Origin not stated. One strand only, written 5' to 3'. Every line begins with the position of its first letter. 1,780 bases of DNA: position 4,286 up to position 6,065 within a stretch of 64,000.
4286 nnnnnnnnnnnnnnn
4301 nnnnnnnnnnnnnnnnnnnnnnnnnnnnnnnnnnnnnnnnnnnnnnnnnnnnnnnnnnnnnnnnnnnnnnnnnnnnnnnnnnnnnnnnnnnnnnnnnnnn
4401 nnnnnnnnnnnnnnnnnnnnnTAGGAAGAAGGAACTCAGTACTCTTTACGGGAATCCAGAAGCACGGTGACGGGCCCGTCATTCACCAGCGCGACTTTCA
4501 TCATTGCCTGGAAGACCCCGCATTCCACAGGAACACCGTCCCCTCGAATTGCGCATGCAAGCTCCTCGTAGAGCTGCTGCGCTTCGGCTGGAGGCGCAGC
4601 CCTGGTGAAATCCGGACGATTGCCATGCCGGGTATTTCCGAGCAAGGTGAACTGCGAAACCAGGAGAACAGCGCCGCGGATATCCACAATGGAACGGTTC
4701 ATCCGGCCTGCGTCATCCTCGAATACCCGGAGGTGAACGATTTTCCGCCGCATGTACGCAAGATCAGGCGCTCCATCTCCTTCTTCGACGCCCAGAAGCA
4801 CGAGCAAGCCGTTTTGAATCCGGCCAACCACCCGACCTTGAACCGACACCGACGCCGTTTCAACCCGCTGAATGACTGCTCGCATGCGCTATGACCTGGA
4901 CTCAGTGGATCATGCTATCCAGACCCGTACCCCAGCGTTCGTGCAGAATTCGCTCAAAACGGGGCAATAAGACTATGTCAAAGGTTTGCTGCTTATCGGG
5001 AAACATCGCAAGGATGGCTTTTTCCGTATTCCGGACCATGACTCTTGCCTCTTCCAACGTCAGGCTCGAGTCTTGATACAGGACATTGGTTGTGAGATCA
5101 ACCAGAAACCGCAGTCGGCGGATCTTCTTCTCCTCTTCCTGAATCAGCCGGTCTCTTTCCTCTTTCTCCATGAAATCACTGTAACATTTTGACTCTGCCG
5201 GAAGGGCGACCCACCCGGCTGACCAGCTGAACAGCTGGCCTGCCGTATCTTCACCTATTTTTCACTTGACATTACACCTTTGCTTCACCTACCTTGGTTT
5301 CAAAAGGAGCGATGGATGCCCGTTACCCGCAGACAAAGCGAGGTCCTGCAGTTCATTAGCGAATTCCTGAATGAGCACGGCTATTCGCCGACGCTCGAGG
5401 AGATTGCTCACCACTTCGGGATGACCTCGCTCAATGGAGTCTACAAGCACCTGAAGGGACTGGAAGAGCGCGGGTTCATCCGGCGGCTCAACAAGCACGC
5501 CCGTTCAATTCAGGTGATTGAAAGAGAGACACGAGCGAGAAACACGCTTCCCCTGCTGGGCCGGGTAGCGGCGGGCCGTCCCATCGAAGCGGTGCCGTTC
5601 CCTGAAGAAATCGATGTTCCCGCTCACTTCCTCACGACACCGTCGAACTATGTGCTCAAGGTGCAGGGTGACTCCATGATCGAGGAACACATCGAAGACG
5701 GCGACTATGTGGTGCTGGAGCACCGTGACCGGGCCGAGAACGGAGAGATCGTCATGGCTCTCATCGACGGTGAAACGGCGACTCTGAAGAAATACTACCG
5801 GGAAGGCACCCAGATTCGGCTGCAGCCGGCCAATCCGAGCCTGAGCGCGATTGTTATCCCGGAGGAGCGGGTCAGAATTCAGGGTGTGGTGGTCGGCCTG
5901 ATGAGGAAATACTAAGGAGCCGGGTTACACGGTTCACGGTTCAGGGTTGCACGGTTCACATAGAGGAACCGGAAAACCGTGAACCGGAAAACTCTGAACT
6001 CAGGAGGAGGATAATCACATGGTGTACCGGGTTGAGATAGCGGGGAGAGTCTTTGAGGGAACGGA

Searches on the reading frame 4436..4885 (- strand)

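Call 4: search_protein_families(library=ncbifam, proteins=[window:4436-4885:-])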
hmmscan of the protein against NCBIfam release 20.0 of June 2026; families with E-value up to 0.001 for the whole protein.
window:4436-4885:- (149 aa): 1 family
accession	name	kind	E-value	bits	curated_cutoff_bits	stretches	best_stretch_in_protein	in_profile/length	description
TIGR00256.1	TIGR00256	equivalog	2.3e-50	170.9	101.5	1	1-145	1-145/146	D-aminoacyl-tRNA deacylase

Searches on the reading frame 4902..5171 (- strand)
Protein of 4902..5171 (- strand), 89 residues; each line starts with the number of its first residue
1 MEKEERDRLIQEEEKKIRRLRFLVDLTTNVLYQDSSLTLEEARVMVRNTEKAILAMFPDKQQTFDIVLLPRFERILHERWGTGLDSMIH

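Call 4: search_protein_families(library=ncbifam, proteins=[window:4902-5171:-])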
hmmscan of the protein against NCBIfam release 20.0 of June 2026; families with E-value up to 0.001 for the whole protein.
window:4902-5171:- (89 aa): 0 families

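Call 64: search_protein_families(library=pfam, proteins=[window:4902-5171:-], max_evalue=5)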
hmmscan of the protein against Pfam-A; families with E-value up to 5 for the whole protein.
window:4902-5171:- (89 aa): 0 families

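Call 71: predict_structure(alignment_id=A1)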
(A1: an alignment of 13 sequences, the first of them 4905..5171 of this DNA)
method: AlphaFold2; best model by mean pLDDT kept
length: 89 residues; sequences in the alignment: 13
mean_pLDDT: 92.9   pTM: 0.78
mean pLDDT of the five models: 92.9, 92.3, 92.1, 91.7, 88.9
residues with pLDDT >= 90: 81; 70-90: 3; 50-70: 3; < 50: 2
segments of 3 or more residues with pLDDT < 50: none
pLDDT, mean of each block of 10 residues (from residue 1): 88 96 97 96 97 96 96 96 72
secondary structure, 60 per line:
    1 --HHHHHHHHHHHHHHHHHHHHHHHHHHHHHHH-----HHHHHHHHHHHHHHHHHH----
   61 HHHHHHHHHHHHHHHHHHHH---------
elements in order: H3-33 H39-56 H61-80

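Call 74: fold_search(model_id=the predicted structure, library=pdb)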
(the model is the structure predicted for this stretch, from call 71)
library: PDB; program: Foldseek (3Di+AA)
matches with E <= 10: 63; with E <= 0.001: 0
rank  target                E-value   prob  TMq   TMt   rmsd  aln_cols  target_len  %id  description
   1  4rnq                  2.8e+00  0.18  0.36  0.08   6.5        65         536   18  Crystal structure of tobacco 5-epi-aristolochene synthase (TEAS) with anilinogeranyl diphosphate (AGPP) and geraniline (released 2015-05-06)
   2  1hx9                  3.9e+00  0.11  0.36  0.08  10.5        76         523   20  CRYSTAL STRUCTURE OF TEAS W273S FORM 1 (released 2003-06-24)
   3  3lz9                  4.2e+00  0.14  0.36  0.08   6.3        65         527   22  The Crystal Structure of 5-epi-aristolochene synthase M4 mutant complexed with (2-trans,6-trans)-2-fluorofarnesyl diphos (released 2010-04-07)
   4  9jce_B                4.2e+00  0.12  0.34  0.40   6.8        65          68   17  local refinement of FEM1B bound with TOM20 (released 2025-04-09)
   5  5ikh                  4.4e+00  0.14  0.34  0.07   6.0        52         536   19  Tobacco 5-epi-aristolochene synthase M4 mutant with (-)-premnaspirodiene (released 2016-10-05)
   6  5v8i_1t               4.7e+00  0.14  0.47  0.45   5.4        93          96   15  Thermus thermophilus 70S ribosome lacking ribosomal protein uS17 (released 2018-03-28)
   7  2lsk_MODEL_1_A        5.2e+00  0.23  0.47  0.45   3.4        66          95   12  C-terminal domain of human REV1 in complex with DNA-polymerase H (eta) (released 2012-06-27)
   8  5jre_B                5.2e+00  0.13  0.35  0.21   8.5        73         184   14  Crystal structure of NeC3PO in complex with ssDNA. (released 2016-09-28)
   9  5jrc_A                5.2e+00  0.13  0.35  0.21   8.5        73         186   14  Crystal structure of NeC3PO in complex with ssRNA. (released 2016-09-28)
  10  8buu_t                5.2e+00  0.12  0.38  0.39   5.8        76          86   10  ARE-ABCF VmlR2 bound to a 70S ribosome (released 2023-04-05)
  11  3f4m                  5.6e+00  0.08  0.29  0.19   8.3        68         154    9  Crystal structure of TIPE2 (released 2009-03-17)
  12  11dg_T                5.9e+00  0.08  0.35  0.35   6.3        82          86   12  Chimeric Escherichia coli 70S ribosome containing an evolved Vibrio cholerae 16S rRNA (VC-S4.4) (released 2026-04-08)
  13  8xyv_A                5.9e+00  0.08  0.35  0.32  11.0        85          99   14  De novo designed protein 0705-5 (released 2024-10-02)
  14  6ww7_B                5.9e+00  0.08  0.30  0.11  14.3        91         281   15  Structure of the human ER membrane protein complex in a lipid nanodisc (released 2020-05-27)
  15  9k7t_A                6.2e+00  0.15  0.43  0.43   4.3        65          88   17  Crystal structure of designed zinc-induced homotetramer C4-Zn1-HEHE-1 (released 2025-10-29)
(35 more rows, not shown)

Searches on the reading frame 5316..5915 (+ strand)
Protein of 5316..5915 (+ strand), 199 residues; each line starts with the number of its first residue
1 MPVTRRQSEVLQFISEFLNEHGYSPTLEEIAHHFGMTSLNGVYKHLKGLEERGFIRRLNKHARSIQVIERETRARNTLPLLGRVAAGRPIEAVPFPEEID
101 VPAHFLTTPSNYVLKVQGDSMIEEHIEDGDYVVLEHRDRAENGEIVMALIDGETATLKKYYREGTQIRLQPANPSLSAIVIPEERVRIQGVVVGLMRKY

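Call 4: search_protein_families(library=ncbifam, proteins=[window:5316-5915:+])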
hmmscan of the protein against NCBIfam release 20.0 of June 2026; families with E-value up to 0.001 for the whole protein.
window:5316-5915:+ (199 aa): 2 families
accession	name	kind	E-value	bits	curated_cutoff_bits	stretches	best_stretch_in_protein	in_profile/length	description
TIGR00498.1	lexA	equivalog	3.4e-59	199.9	110.95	1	2-198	3-201/203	transcriptional repressor LexA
NF007621.2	PRK10276.1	subfamily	1e-17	64.2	110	1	97-195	14-113/115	translesion error-prone DNA polymerase V autoproteolytic subunit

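Call 11: find_related_loci(query=window:5316-5915:+, collection=genome_contigs, flank=3000)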
Query window:5316-5915:+ (199 aa) in genome_contigs; peptide patterns used: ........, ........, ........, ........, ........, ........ (x = any residue, [..] = any of these).
570 stretches matched a pattern; 350 encode a relative of the query (tblastn E <= 1e-3); the best 80 are kept; 80 distinct loci.
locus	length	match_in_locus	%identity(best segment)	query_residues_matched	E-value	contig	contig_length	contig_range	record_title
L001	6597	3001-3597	86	2-199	1e-112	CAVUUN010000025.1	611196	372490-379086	MAG: uncultured Acidobacteriota bacterium isolate MFD03899.bin.1.231 genome assembly, contig: contig_9704, whole genome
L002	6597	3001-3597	66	1-199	1e-88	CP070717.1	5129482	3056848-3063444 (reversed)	MAG: Acidobacteriota bacterium isolate bin48 chromosome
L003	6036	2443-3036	73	1-199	1e-87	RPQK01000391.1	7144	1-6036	MAG: Acidobacteria bacterium isolate metabat2.299 metabat2.299_Contig_425106, whole genome shotgun sequence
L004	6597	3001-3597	66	1-199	1e-86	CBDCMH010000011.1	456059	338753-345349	MAG: Acidobacteriota bacterium isolate 99e78491-333d-4f3c-847c-d3cb7a8c2079 genome assembly, contig: contig_11, whole ge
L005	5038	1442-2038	64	1-199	2e-86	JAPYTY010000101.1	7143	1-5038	MAG: Acidobacteriota bacterium isolate PW8.concoct.193_sub PW8_11726_length_7143_cov_8.365124, whole genome shotgun sequ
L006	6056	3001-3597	65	1-199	4e-86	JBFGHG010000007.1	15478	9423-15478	MAG: Acidobacteriota bacterium isolate Mix_sand02.2020.12.Z.24 k141_3257013_length_15478_cov_10.9609, whole genome shotg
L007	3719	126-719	71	1-199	2e-85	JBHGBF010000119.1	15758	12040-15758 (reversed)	MAG: Acidobacteriota bacterium isolate SBS.BIN.3 SBSBIN3_contig_119, whole genome shotgun sequence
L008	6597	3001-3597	65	1-199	2e-83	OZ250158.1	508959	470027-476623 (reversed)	MAG: Acidobacteriota bacterium isolate 63da1ed5-0035-4823-a345-c6a6c0b04f97 genome assembly, chromosome: 1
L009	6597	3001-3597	64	1-199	1e-82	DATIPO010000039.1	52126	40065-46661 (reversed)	MAG TPA_asm: Acidobacteriota bacterium isolate SMAG_U15852 k141_54017, whole genome shotgun sequence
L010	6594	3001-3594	61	1-199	5e-82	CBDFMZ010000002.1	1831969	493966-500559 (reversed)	MAG: Acidobacteriota bacterium isolate a790dd21-ac95-4cf0-92a5-cae9cc75a37e genome assembly, contig: contig_2, whole gen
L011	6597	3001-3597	61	1-199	7e-82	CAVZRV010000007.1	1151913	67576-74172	MAG: uncultured Acidobacteriota bacterium isolate MFD05684.bin.2.2 genome assembly, contig: contig_15911, whole genome s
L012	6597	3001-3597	63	1-199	8e-82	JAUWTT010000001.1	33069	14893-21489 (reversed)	MAG: Acidobacteriota bacterium isolate CSMAG_2587 CSMAG_2587_k127_609874_length_33069_cov_229.4830, whole genome shotgun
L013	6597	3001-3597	63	1-199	3e-81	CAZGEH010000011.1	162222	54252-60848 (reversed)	MAG TPA_asm: uncultured Acidobacteriota bacterium isolate binchicken_co274_138 genome assembly, contig: NODE_158_length_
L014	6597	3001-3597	62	1-199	2e-81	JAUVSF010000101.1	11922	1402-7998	MAG: Acidobacteriota bacterium isolate CSMAG_733 CSMAG_733_k127_6746936_length_11922_cov_52.0564, whole genome shotgun s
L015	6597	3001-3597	61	1-199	3e-78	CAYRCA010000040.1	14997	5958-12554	MAG TPA_asm: uncultured Acidobacteriota bacterium isolate SRP217488_co1_71 genome assembly, contig: NODE_2732_length_149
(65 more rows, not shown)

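Call 38: find_encoding_contigs(protein=window:5316-5912:+, flank=10000, max_places=10)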
Protein window:5316-5912:+ (199 aa): 5 contigs read that carry it; 5 places shown.
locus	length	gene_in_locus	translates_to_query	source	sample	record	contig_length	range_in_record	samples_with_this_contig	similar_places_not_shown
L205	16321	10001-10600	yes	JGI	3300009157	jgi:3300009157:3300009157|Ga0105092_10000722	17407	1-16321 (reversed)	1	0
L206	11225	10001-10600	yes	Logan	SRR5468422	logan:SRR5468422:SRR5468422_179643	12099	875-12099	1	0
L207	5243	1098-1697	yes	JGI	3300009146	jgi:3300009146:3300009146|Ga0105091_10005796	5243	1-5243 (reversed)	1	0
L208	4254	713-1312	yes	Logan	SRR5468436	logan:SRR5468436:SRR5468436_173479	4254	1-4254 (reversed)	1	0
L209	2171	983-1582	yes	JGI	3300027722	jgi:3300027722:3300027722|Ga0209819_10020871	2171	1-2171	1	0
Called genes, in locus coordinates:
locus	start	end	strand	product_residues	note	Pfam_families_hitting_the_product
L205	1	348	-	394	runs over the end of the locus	PF03477:ATP-cone, PF13238:AAA_18 (weak)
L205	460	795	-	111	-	PF01740:STAS, PF13466:STAS_2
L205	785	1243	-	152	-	PF13581:HATPase_c_2, PF02518:HATPase_c (weak)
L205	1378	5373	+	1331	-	PF05170:AsmA (faint), PF05359:DUF748, PF13116:YhdP (faint), PF27051:TamB_N (faint), PF04357:TamB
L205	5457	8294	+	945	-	PF25282:POTRA1_3_Toc75 (faint), PF07244:POTRA, PF01103:Omp85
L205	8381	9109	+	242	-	PF13624:SurA_N_3, PF09312:SurA_N (weak)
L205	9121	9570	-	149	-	PF02580:Tyr_Deacylase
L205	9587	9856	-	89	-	-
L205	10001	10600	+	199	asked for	PF01726:LexA_DNA_bind, PF00717:Peptidase_S24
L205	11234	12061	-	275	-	PF00595:PDZ (weak), PF13180:PDZ_2, PF17820:PDZ_6, PF00595:PDZ, PF13180:PDZ_2, PF17820:PDZ_6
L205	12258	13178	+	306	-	PF13145:Rotamase_2, PF00639:Rotamase, PF13616:Rotamase_3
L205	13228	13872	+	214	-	PF04542:Sigma70_r2, PF08281:Sigma70_r4_2, PF04545:Sigma70_r4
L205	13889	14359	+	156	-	PF13490:zf-HC2 (weak)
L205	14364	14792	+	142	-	-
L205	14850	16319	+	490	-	?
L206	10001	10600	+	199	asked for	PF01726:LexA_DNA_bind, PF00717:Peptidase_S24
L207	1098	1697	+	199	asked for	PF01726:LexA_DNA_bind, PF00717:Peptidase_S24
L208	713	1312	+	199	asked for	PF01726:LexA_DNA_bind, PF00717:Peptidase_S24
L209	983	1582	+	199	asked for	PF01726:LexA_DNA_bind, PF00717:Peptidase_S24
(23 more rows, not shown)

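Call 55: find_encoding_contigs(protein=L002:3001-3597:+, flank=10000, max_places=1)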
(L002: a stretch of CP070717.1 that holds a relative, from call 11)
Protein L002:3001-3597:+ (199 aa): 4 contigs read that carry it; 1 place shown.
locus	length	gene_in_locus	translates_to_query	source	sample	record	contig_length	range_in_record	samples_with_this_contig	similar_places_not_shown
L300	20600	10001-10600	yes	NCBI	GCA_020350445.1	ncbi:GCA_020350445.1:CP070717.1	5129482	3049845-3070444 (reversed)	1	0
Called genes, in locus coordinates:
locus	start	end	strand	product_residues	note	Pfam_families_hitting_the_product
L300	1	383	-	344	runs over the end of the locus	PF01699:Na_Ca_ex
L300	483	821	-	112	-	PF01740:STAS, PF13466:STAS_2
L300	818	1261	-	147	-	PF13581:HATPase_c_2, PF02518:HATPase_c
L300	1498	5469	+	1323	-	PF05170:AsmA (weak), PF05359:DUF748, PF13116:YhdP (faint), PF27051:TamB_N (faint), PF04357:TamB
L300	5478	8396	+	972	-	PF07244:POTRA, PF08479:POTRA_2 (faint), PF07244:POTRA, PF01103:Omp85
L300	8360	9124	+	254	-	PF13624:SurA_N_3 (weak), PF09312:SurA_N (weak)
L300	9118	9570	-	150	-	PF02580:Tyr_Deacylase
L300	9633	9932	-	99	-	-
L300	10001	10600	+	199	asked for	PF01726:LexA_DNA_bind, PF00717:Peptidase_S24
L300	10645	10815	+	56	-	-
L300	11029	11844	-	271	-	PF00595:PDZ, PF13180:PDZ_2, PF17820:PDZ_6, PF00595:PDZ, PF13180:PDZ_2, PF17820:PDZ_6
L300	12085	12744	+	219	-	PF04542:Sigma70_r2, PF08281:Sigma70_r4_2, PF04545:Sigma70_r4 (weak)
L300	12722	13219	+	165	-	PF13490:zf-HC2 (weak)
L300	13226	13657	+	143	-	-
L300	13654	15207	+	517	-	PF01642:MM_CoA_mutase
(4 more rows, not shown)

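Call 61: find_homologous_proteins(query=window:5316-5912:+, max_evalue=1e-30)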
Query window:5316-5912:+ (199 aa): 2150 proteins with E <= 1e-30 among 2528 candidates; the best 120 are listed.
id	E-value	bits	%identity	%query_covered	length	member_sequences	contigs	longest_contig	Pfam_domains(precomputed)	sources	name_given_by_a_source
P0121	2.4e-124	430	99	100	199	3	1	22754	PF00717.29,PF01726.23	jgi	-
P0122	3.7e-119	413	95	100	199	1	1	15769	PF00717.29,PF01726.23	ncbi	-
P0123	1.6e-106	372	86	99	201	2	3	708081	PF00717.29,PF01726.23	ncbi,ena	-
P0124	3.4e-105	368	83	100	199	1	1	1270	PF00717.29,PF01726.23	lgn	-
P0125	9.3e-89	314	73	100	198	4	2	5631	PF00717.29,PF01726.23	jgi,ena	-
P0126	2.8e-88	313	73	100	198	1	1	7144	PF00717.29,PF01726.23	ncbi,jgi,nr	ncbi:MAG: transcriptional repressor LexA [Acidobacteria bacterium]|nr:MAG: transcriptional repressor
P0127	2.7e-87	310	73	100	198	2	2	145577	PF00717.29,PF01726.23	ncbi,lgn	-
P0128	2.5e-86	306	72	100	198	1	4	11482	PF00717.29,PF01726.23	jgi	-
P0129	4.9e-86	305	72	100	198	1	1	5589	PF00717.29,PF01726.23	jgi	-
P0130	7.2e-86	305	71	100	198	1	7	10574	PF00717.29,PF01726.23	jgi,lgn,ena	-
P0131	8.3e-86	305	72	100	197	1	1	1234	PF00717.29,PF01726.23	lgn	-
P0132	2.5e-85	303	71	100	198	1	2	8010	PF00717.29,PF01726.23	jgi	jgi:repressor LexA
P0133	3.4e-85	303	72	100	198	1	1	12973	PF00717.29,PF01726.23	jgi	-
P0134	7.1e-85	302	71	100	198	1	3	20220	PF00717.29,PF01726.23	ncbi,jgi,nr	ncbi:MAG: transcriptional repressor LexA [Acidobacteria bacterium]|nr:MAG: transcriptional repressor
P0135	1.3e-84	301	72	100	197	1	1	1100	PF00717.29,PF01726.23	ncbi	-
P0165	2.1e-78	281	62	100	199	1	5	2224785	PF00717.29,PF01726.23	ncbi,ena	-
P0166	2.2e-78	280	63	100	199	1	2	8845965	PF00717.29,PF01726.23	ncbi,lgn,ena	-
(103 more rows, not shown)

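Call 69: search_solved_structures(query=window:5316-5912:+, show_alignments=3, max_evalue=0.00001)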
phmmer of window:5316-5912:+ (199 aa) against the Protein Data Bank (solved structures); distinct sequences matched with E-value up to 0.00001: 21.
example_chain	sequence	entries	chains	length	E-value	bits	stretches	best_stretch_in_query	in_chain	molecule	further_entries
3k2z_A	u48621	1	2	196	1.4e-45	158.8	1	1-198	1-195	LexA repressor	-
8s7g_A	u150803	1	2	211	1.4e-30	109.8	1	3-198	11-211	LexA repressor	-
7b5g_A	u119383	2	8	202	9.5e-27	97.4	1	3-197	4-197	LexA repressor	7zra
7ocj_A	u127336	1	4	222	1.3e-26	96.9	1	3-197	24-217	LexA repressor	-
1jhh_A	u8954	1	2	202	2.5e-26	96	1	3-197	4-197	LEXA REPRESSOR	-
3jso_A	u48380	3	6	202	5.3e-26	94.9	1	3-197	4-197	LexA repressor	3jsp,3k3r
8trg_I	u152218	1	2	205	5.6e-26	94.9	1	3-197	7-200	LexA repressor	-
1jhf_A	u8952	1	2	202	9e-26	94.2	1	3-197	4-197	LEXA REPRESSOR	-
6a2q_A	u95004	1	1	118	2.3e-16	63.5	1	88-198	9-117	LexA repressor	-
6a2r_A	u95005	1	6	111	3e-16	63.1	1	94-198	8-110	LexA repressor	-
6a2s_A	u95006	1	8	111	7.8e-16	61.8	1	94-198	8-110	LexA repressor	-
8b0v_A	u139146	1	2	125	1.7e-15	60.6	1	78-198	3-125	LexA repressor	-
6a2t_A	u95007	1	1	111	1.9e-15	60.5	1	94-198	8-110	LexA repressor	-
1jhc_A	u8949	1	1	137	5.4e-14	55.8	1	76-197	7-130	LEXA REPRESSOR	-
8gms_A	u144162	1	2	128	1.2e-13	54.6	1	78-197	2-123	LexA repressor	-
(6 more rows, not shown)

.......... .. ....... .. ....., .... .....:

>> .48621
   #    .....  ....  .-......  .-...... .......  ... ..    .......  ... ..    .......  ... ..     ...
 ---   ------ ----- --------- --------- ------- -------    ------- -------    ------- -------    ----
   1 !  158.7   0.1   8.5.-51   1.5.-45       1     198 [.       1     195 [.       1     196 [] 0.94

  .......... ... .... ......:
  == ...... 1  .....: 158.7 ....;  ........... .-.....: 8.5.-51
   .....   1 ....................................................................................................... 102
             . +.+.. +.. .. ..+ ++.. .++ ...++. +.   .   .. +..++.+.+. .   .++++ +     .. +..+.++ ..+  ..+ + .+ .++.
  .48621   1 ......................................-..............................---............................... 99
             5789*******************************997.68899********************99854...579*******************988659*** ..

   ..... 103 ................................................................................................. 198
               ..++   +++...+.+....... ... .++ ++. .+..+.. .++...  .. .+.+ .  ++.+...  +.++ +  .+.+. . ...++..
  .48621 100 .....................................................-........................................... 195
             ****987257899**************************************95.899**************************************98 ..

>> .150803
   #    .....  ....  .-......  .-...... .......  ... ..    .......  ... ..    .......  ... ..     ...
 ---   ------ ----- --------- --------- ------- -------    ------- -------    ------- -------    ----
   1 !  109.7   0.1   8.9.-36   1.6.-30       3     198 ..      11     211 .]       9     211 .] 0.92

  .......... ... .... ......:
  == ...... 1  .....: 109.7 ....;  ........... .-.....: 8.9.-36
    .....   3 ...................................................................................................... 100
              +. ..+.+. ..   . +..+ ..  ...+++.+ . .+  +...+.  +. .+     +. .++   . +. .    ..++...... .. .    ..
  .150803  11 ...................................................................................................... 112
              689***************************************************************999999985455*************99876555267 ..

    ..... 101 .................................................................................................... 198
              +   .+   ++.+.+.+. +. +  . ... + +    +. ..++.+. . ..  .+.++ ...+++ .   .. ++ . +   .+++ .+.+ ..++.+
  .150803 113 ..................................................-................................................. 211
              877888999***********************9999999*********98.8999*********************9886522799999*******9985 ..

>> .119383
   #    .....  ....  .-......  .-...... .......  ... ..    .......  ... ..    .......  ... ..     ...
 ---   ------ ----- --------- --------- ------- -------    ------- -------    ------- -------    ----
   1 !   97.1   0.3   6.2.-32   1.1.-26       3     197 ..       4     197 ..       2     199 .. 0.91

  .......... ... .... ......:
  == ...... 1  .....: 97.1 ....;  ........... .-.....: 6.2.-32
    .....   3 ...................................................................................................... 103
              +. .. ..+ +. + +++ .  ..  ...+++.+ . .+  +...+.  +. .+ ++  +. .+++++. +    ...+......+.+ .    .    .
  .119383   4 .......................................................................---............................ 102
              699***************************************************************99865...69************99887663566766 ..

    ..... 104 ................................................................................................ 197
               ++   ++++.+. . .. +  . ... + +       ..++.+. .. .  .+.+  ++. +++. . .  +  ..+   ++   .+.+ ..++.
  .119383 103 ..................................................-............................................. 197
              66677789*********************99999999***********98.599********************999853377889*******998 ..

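Call 92: find_encoding_contigs(protein=P0166, flank=10000, max_places=1)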
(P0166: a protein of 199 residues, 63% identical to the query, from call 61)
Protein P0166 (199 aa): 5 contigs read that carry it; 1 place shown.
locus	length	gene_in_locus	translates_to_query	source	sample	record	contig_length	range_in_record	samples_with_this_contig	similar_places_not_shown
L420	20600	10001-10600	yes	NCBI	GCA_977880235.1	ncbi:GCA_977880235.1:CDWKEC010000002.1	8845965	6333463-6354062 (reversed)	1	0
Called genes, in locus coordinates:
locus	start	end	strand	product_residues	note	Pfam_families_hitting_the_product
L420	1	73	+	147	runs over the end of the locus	-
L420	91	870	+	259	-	PF20582:UPF0758_N, PF04002:RadC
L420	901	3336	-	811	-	PF12704:MacB_PCD, PF02687:FtsX, PF12704:MacB_PCD, PF02687:FtsX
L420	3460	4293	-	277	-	PF04199:Cyclase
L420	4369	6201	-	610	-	PF02652:Lactate_perm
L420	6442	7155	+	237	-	-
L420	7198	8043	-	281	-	-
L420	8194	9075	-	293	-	PF02811:PHP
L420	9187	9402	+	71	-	-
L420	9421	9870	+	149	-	PF02580:Tyr_Deacylase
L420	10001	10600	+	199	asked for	PF01726:LexA_DNA_bind, PF00717:Peptidase_S24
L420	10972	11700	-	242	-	PF13624:SurA_N_3 (weak)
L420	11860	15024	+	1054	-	PF15902:Sortilin-Vps10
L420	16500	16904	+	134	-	-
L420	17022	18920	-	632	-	PF13191:AAA_16 (faint), PF20703:nSTAND1 (faint), PF13401:AAA_22 (weak), PF20702:nSTAND2, PF00069:Pkinase, PF07714:PK_Tyr_Ser-Thr, PF03109:ABC1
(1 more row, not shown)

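Call 93: find_encoding_contigs(protein=P0165, flank=10000, max_places=1)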
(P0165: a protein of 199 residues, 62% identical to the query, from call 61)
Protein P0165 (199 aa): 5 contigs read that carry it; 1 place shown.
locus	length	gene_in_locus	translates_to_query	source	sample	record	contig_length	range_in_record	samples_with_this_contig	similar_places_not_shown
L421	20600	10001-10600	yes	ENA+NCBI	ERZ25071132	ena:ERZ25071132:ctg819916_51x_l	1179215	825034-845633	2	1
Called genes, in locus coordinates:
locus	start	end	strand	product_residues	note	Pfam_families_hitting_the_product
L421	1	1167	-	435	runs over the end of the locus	PF01066:CDP-OH_P_transf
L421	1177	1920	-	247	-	PF00483:NTP_transferase (weak), PF12804:NTP_transf_3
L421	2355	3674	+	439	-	PF02163:Peptidase_M50, PF00595:PDZ (weak), PF13180:PDZ_2, PF17820:PDZ_6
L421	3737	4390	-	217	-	PF01895:PhoU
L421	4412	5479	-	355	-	PF02690:Na_Pi_cotrans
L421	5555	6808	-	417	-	PF01676:Metalloenzyme, PF10143:PhosphMutase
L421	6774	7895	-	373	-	PF03477:ATP-cone, PF13671:AAA_33 (faint)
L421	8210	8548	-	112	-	PF01740:STAS, PF13466:STAS_2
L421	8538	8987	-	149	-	PF13581:HATPase_c_2, PF02518:HATPase_c (weak)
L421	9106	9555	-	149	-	PF02580:Tyr_Deacylase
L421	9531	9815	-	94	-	-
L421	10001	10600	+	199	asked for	PF01726:LexA_DNA_bind, PF00717:Peptidase_S24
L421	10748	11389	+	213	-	PF04542:Sigma70_r2, PF08281:Sigma70_r4_2, PF04545:Sigma70_r4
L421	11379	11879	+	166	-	PF13490:zf-HC2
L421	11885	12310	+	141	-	PF13181:TPR_8 (faint), PF13428:TPR_14 (faint), PF13424:TPR_12 (weak), PF00515:TPR_1 (faint), PF07719:TPR_2 (faint)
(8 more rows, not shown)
